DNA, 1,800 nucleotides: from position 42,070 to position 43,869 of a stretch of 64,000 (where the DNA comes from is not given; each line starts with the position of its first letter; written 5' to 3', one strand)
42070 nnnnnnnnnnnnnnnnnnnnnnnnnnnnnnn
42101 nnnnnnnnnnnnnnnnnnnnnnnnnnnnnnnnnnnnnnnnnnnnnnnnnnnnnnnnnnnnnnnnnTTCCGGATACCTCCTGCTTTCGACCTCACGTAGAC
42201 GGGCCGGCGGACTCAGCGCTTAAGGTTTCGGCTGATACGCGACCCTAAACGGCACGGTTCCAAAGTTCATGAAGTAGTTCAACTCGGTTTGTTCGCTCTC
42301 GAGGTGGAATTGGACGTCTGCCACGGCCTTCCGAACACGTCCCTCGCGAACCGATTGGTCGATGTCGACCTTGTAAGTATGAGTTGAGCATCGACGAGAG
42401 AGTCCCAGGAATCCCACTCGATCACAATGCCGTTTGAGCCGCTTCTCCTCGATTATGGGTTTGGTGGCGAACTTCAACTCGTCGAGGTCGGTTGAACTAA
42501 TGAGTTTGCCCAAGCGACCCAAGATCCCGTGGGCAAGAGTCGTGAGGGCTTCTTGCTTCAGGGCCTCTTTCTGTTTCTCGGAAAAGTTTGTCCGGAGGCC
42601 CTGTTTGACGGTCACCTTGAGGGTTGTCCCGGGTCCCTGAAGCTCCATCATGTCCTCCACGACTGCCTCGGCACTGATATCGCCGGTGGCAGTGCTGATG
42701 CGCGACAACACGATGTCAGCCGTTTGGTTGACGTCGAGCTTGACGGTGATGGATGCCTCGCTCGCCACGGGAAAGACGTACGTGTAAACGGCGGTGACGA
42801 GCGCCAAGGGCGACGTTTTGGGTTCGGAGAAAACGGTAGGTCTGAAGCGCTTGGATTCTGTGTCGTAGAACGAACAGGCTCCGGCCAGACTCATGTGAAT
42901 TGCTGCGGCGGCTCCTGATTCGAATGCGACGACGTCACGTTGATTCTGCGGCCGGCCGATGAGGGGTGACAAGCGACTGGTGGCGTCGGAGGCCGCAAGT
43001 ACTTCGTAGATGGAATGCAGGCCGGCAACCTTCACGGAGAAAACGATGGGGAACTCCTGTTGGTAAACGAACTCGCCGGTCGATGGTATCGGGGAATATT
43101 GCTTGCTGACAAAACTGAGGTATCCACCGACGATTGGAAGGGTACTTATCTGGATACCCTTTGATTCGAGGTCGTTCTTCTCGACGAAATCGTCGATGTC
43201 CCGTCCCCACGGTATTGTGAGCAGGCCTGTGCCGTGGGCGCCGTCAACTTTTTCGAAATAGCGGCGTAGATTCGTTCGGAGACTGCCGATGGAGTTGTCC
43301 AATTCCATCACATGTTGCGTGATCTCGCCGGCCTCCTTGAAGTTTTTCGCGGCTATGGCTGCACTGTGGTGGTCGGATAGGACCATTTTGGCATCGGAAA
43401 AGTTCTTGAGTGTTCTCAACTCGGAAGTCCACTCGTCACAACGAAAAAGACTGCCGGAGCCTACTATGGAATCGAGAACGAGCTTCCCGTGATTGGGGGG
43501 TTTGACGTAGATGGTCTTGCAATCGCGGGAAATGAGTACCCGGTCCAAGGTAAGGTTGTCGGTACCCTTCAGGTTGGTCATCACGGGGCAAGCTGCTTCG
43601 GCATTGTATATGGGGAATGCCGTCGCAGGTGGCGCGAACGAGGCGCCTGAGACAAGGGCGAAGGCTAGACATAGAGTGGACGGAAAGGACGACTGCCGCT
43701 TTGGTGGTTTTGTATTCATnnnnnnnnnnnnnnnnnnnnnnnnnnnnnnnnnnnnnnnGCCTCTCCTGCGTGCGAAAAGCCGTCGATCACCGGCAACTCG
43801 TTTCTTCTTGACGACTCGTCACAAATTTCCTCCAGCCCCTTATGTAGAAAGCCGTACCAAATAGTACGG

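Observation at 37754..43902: Six-gene, lower-GC operon in which every product is predicted to be exported and none belongs to a family I recognise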

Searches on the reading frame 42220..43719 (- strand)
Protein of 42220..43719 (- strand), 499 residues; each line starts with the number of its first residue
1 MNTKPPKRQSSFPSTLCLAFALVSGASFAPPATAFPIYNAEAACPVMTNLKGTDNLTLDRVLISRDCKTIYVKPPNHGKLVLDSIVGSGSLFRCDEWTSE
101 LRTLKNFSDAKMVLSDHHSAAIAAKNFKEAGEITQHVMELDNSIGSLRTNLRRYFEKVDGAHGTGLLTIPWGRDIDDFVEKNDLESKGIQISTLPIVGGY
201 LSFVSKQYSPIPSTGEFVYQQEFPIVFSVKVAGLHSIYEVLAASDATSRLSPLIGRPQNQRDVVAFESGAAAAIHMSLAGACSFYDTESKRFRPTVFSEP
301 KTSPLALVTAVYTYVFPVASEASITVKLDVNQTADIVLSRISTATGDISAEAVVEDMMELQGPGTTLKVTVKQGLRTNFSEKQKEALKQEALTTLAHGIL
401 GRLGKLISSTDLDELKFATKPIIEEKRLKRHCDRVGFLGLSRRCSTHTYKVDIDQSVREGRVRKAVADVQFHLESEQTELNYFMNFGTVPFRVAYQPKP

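Call 3: search_protein_families(library=pfam, proteins=[window:42220-43719:-], max_evalue=1)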
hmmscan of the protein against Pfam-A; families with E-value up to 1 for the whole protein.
window:42220-43719:- (499 aa): 0 families

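Call 4: search_protein_families(library=ncbifam, proteins=[window:42220-43719:-], max_evalue=1)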
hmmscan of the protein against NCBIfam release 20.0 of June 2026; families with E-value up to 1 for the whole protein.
window:42220-43719:- (499 aa): 1 family
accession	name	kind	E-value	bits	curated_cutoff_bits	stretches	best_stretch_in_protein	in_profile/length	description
NF006719.0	PRK09257.1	subfamily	0.063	12.4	377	1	63-122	275-333/397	aromatic amino acid transaminase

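Call 6: search_protein_families(library=padloc, proteins=[window:42220-43719:-], max_evalue=1)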
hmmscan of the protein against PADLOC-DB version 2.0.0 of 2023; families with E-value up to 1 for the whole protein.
window:42220-43719:- (499 aa): 0 families

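Call 7: search_protein_families(library=phrogs, proteins=[window:42220-43719:-], max_evalue=1)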
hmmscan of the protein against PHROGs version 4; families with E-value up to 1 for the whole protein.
window:42220-43719:- (499 aa): 2 families
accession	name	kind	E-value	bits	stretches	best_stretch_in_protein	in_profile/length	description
phrog_20785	-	unknown function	0.14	12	1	205-269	107-171/379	-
phrog_3194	-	unknown function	0.18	12.7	0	437-459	20-42/57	-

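Call 19: find_homologous_proteins(query=window:42220-43719:-, max_evalue=0.01)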
Query window:42220-43719:- (499 aa): 4 proteins with E <= 0.01 among 8000 candidates.
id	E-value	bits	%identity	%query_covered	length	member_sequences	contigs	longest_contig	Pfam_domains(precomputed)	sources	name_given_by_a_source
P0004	0.0e+0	1115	100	100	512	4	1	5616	-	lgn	-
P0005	1.6e-204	698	64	99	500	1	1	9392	-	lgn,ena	-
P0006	2.3e-128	447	45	97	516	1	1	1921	-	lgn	-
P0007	1.3e-123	431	44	96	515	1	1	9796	-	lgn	-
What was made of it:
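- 42220..43719 (-): Gene A, 499 aa. Exported paralogue with the shorter helical region. Six conserved mature cysteines: C44, C67, C94, C282, C432, C444. Orthologues P0005-P0007 at 44-64% identity (call 19).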

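Call 20: find_encoding_contigs(protein=P0007, flank=10000)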
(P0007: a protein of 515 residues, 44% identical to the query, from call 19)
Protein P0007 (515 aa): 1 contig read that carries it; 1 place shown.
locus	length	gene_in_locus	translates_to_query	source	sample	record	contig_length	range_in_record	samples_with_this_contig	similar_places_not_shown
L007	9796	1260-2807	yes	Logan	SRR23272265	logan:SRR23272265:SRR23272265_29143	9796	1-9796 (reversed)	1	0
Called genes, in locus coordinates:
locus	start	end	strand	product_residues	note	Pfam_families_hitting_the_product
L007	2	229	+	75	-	?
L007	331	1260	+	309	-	-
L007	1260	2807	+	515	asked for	-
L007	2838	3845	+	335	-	-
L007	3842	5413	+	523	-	-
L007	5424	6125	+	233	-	-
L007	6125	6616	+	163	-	-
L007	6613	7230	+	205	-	-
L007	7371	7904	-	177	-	PF11579:DUF3238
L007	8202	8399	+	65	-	-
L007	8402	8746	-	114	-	-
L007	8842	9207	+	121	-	PF13340:DUF4096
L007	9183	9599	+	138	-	PF01609:DDE_Tnp_1, PF13359:DDE_Tnp_4 (faint), PF13586:DDE_Tnp_1_2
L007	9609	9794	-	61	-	?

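Call 21: find_encoding_contigs(protein=P0006, flank=10000)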
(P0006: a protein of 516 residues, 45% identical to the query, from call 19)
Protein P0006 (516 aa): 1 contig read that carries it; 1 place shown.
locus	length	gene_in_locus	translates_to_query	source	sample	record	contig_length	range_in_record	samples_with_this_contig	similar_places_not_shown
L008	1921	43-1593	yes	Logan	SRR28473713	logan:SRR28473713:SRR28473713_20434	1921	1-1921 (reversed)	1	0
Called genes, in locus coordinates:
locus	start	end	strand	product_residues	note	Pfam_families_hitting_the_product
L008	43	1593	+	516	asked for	-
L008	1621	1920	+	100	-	?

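Call 26: search_solved_structures(query=A2, max_evalue=10)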
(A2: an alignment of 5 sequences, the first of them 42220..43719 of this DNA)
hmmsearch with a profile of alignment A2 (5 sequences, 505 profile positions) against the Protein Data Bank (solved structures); distinct sequences matched with E-value up to 10: 2.
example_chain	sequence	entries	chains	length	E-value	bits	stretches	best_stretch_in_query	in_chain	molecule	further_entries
3cdd_A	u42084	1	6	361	0.2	13.5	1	326-421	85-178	Prophage MuSo2, 43 kDa tail protein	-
9za2_A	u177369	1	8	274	0.47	12.3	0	71-87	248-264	COMM domain-containing protein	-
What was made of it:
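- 42220..43719 (-): No family hit (calls 3, 4, 6, 7, 26).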

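Call 39: predict_structure(alignment_id=A4)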
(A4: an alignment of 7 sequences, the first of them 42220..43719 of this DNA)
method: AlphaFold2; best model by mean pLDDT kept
length: 499 residues; sequences in the alignment: 7
mean_pLDDT: 34.0   pTM: 0.24
mean pLDDT of the five models: 34.0, 33.2, 33.2, 32.7, 29.4
residues with pLDDT >= 90: 0; 70-90: 4; 50-70: 34; < 50: 461
segments of 3 or more residues with pLDDT < 50: 1-4, 6-97, 103-105, 107-109, 143-286, 289-499
pLDDT, mean of each block of 10 residues (from residue 1): 38 40 34 26 32 31 31 31 29 46 49 56 65 59 48 40 32 34 29 23 25 27 30 27 27 23 27 34 47 38 35 30 29 41 35 33 27 34 40 38 31 25 29 34 30 26 28 25 23 27
secondary structure, 60 per line:
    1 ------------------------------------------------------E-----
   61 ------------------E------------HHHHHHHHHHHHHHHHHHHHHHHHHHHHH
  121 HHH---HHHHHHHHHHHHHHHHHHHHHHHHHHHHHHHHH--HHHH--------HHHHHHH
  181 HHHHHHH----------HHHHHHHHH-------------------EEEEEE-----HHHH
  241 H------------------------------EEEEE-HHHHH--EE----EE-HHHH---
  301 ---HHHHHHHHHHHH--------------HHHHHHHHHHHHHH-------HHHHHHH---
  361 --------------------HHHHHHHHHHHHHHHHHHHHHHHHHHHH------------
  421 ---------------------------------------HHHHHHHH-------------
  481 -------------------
elements in order: H92-123 H127-159 H162-165 H174-187 H198-206 E226-231 H237-241 E272-276 H278-282 H294-297 H304-315 H330-343 H351-357 H381-408 H460-467
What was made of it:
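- Tried and rejected: AlphaFold of A with a 7-sequence alignment failed (pLDDT 34, call 39), so no usable model of A exists.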

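Call 40: search_protein_representatives(alignment_id=A4)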
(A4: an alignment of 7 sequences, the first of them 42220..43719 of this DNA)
Query: 7 sequences, 500 profile positions. Proteins with E-value up to 0.001 (for the whole library): 323; up to 1e-10: 151; up to 1e-30: 16. The best 150 are listed.
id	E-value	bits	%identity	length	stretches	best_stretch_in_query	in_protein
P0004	5.7e-215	731.0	-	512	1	5-500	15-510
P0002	8.4e-157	539.1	-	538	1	10-497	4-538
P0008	8.2e-77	275.2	-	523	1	17-494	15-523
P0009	3.0e-72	260.2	-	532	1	18-496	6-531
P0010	6.8e-65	235.9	-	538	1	27-496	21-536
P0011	8.7e-49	182.8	-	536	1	17-496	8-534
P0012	7.0e-48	179.8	-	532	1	30-496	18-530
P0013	5.7e-45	170.2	-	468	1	62-497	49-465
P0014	2.3e-43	164.9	-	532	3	265-494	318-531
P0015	2.5e-42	161.5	-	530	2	251-497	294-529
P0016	2.5e-42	161.5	-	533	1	19-495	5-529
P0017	1.4e-41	159.0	-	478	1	16-497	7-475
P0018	2.4e-38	148.4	-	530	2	258-495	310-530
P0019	2.6e-36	141.6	-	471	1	18-487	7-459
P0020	8.7e-34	133.3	-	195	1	308-497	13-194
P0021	8.1e-31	123.5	-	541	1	17-496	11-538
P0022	2.5e-26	108.7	-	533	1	16-495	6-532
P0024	8.6e-26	107.0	-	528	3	262-494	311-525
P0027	1.1e-24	103.3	-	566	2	251-496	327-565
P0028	5.3e-24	101.1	-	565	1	17-497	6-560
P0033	5.8e-22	94.3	-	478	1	21-495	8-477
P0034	1.3e-21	93.2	-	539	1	47-495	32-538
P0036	9.2e-21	90.4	-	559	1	15-497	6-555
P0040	2.8e-20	88.8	-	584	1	64-497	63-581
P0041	3.0e-20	88.7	-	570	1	62-497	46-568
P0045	6.3e-20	87.6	-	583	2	109-497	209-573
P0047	7.5e-20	87.4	-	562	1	20-495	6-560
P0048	7.9e-20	87.3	-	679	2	119-406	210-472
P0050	5.7e-19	84.4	-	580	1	27-495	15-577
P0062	5.4e-17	77.9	-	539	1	17-497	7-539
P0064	6.8e-17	77.6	-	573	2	249-496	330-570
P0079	6.5e-16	74.4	-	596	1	30-496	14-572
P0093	1.0e-14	70.4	-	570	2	265-414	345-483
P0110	1.7e-13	66.4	-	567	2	264-496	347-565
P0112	2.1e-13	66.1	-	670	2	258-427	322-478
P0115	2.7e-13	65.7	-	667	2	16-164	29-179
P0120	5.9e-13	64.6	-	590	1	23-496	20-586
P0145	2.1e-11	59.5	-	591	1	27-407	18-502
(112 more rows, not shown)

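Call 47: list_cluster_members(proteins=[P0009, P0013, P0022, P0028, P0034, P0048, P0062, P0112, P0033, P0047])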
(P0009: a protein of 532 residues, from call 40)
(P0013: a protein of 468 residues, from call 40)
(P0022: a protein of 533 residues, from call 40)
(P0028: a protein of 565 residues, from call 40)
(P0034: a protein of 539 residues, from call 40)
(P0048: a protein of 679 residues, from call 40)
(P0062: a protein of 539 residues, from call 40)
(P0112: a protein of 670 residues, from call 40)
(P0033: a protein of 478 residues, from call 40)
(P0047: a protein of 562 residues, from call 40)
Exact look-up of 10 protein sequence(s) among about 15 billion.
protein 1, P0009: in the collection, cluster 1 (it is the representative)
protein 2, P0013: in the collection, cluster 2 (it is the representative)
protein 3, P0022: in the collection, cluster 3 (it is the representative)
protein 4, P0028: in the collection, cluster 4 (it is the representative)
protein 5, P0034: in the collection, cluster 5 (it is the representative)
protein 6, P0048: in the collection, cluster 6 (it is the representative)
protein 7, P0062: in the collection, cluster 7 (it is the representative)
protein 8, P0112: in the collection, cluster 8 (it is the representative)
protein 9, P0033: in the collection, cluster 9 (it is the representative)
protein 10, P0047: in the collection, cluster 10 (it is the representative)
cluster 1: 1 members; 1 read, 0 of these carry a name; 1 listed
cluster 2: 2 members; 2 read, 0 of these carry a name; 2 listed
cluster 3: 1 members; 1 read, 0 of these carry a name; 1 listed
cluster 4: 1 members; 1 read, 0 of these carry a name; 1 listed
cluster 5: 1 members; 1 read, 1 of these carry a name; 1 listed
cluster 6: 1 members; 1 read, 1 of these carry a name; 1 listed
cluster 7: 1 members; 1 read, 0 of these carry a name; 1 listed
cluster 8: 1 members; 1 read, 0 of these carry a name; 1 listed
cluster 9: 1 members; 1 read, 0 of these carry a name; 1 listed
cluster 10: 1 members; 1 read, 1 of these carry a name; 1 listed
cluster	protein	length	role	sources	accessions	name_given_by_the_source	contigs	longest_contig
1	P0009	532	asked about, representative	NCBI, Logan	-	-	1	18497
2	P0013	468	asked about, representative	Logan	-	-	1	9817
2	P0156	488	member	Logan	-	-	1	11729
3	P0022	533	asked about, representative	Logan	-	-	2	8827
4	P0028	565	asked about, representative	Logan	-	-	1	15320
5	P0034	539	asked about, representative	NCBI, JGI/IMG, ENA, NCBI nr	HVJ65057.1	MAG TPA: hypothetical protein VM901_07375 [Bdellovibrionota bacterium] | phage shock protein A | hypothetical protein [Bdellovibrionota bacterium]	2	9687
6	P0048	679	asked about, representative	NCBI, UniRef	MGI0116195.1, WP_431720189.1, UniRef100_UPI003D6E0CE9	hypothetical protein [Zooshikella sp. RANM57] | hypothetical protein n=1 Tax=Zooshikella sp. RANM57 TaxID=3425863 RepID=UPI003D6E0CE9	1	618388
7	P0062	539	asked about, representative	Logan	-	-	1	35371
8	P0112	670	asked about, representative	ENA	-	-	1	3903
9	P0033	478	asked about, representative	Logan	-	-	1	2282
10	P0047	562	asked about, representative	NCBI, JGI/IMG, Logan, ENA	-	hypothetical protein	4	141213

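Call 48: find_encoding_contigs(protein=P0048, flank=10000, max_places=2)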
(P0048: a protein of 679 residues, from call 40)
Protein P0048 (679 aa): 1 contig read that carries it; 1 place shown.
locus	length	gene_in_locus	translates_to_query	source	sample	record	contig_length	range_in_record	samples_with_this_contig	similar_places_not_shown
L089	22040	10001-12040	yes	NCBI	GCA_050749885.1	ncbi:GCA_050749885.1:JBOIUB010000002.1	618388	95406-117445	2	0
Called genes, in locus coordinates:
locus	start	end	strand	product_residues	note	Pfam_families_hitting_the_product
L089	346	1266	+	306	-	PF20030:bpMoxR, PF00004:AAA (weak), PF07726:AAA_3, PF07728:AAA_5, PF17863:AAA_lid_2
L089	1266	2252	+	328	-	-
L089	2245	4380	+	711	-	PF11992:TgpA_N, PF01841:Transglut_core, PF13559:DUF4129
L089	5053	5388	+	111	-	-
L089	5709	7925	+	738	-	-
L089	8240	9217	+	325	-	-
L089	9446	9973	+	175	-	-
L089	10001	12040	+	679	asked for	-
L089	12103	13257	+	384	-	-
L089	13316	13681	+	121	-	-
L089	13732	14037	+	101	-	-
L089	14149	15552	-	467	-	PF03600:CitMHS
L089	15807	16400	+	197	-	PF04011:LemA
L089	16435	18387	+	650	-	PF01435:Peptidase_M48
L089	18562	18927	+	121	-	PF08239:SH3_3 (faint)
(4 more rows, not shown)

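Call 49: find_encoding_contigs(protein=P0047, flank=10000, max_places=2)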
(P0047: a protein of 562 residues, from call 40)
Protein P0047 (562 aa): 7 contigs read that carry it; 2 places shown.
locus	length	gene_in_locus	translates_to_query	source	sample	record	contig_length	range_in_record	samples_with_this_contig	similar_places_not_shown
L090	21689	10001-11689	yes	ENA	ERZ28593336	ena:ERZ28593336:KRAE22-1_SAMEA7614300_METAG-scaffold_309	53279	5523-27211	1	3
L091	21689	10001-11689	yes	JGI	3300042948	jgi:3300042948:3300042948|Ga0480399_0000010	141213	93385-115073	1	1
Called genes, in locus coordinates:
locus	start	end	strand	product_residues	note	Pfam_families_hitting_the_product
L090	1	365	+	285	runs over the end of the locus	PF03279:Lip_A_acyltrans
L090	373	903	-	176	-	PF00702:Hydrolase, PF13419:HAD_2, PF13242:Hydrolase_like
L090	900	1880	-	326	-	PF20030:bpMoxR, PF00004:AAA (faint), PF07726:AAA_3, PF07728:AAA_5, PF17863:AAA_lid_2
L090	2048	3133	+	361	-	PF01210:NAD_Gly3P_dh_N, PF02558:ApbA (weak), PF03807:F420_oxidored, PF07479:NAD_Gly3P_dh_C, PF20618:GPD_NAD_C_bact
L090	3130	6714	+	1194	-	PF17757:UvrB_inter, PF02559:CarD_TRCF_RID, PF04851:ResIII (weak), PF00270:DEAD, PF00271:Helicase_C, PF03461:TRCF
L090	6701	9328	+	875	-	-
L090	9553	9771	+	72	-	-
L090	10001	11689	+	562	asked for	-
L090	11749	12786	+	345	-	-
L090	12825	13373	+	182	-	-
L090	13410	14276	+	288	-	-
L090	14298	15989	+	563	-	-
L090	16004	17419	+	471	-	PF14580:LRR_9 (faint), PF25019:LRR_R13L1-DRL21 (faint), PF23211:LRR_LRWD1 (faint), PF23598:LRR_14 (weak), PF12799:LRR_4, PF13855:LRR_8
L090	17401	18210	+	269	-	-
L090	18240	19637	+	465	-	-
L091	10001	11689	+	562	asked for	-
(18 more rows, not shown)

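Call 64: search_protein_families(library=pfam, alignment_id=A8, max_evalue=0.01)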
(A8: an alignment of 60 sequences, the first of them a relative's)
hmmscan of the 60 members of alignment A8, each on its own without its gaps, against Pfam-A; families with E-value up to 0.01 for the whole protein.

A. member 1, P0009 (532 aa): 0 families

B. families by the number of members that match (of 60 scanned): 21 families
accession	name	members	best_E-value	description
PF10473.14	CENP-F_leu_zip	2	0.0018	Leucine-rich repeats of kinetochore protein Cenp-F/LEK1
PF05130.17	FlgN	1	5.8e-05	FlgN protein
PF14662.11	KASH_CCD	1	9.9e-05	Coiled-coil region of CCDC155 or KASH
PF21977.1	DUF6926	1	0.00046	Domain of unknown function (DUF6926)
PF14063.11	DUF4254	1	0.00083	Protein of unknown function (DUF4254)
PF04632.18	FUSC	1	0.0012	Fusaric acid resistance protein family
PF09762.14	CCDC93_CC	1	0.0015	CCDC93 coiled-coil domain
PF23991.1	DUF7310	1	0.0018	Coiled-coil region of unknown function (DUF7310)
PF02895.20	H-kinase_dim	1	0.0018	Signal transducing histidine kinase, homodimeric domain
PF07303.18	Occludin_ELL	1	0.0023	Occludin homology domain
PF07956.16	DUF1690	1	0.0028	Protein of Unknown function (DUF1690)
PF13870.11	CCDC113_CCDC96_CC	1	0.0031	CCDC113/CCDC96, coiled-coil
PF07889.17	DUF1664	1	0.0044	Protein of unknown function (DUF1664)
PF02344.20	Myc-LZ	1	0.0046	Myc leucine zipper domain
PF03255.19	ACCA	1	0.0056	Acetyl co-enzyme A carboxylase carboxyltransferase-like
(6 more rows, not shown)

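Call 72: find_encoding_contigs(protein=P0009, flank=10000, max_places=2)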
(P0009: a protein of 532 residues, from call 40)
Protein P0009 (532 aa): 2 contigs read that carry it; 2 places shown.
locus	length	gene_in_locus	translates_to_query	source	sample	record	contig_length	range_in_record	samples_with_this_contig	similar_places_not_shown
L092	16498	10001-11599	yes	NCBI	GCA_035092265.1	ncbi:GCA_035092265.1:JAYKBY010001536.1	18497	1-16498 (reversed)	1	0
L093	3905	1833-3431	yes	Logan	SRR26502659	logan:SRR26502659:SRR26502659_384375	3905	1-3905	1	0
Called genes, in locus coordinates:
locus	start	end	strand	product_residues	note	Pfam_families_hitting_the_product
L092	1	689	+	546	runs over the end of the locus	PF13148:DUF3987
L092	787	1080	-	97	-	-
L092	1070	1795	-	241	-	-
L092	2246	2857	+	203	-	PF00665:rve, PF13683:rve_3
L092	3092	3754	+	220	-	-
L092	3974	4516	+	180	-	-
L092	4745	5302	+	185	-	PF01548:DEDD_Tnp_IS110 (weak)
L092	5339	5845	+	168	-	PF02371:Transposase_20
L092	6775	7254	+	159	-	-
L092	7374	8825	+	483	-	-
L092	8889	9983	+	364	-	-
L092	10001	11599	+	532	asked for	-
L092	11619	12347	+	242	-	-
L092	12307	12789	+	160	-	-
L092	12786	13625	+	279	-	-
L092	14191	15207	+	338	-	-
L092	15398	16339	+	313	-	PF03050:DDE_Tnp_IS66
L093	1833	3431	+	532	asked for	-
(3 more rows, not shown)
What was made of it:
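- L092 lies among insertion sequences and a DUF3987 gene (call 72).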

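Call 73: find_encoding_contigs(protein=P0062, flank=10000, max_places=2)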
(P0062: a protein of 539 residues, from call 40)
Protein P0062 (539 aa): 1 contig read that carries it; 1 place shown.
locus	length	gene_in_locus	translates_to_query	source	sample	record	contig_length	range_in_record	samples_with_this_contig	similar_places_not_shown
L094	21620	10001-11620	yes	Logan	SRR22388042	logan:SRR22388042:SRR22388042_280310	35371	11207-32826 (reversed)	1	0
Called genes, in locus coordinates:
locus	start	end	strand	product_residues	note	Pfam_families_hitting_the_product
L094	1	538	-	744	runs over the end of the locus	PF00005:ABC_tran (faint), PF00142:Fer4_NifH (faint), PF01656:CbiA, PF06564:CBP_BcsQ (faint), PF10609:ParA (weak), PF13614:AAA_31 (weak), PF00437:T2SSE, PF27713:UCP018868 (weak)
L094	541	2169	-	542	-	PF04972:BON (faint), PF00263:Secretin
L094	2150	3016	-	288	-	PF08666:SAF, PF16976:RcpC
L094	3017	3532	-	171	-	-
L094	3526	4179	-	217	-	-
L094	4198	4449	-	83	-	-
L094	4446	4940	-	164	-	PF01478:Peptidase_A24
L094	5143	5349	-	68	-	PF16982:Flp1_like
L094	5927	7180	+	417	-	PF00211:Guanylate_cyc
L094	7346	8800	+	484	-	-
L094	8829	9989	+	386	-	-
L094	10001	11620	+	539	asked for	-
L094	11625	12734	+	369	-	-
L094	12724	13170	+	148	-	-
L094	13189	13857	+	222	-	-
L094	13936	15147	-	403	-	PF01266:DAO (weak), PF13450:NAD_binding_8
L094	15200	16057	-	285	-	-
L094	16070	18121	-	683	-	PF17764:PriA_3primeBD, PF00270:DEAD, PF04851:ResIII, PF18319:Zn_ribbon_PriA, PF00271:Helicase_C (weak), PF18074:PriA_C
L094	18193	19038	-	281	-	-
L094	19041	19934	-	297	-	PF00483:NTP_transferase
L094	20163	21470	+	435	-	-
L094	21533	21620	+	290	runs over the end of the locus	-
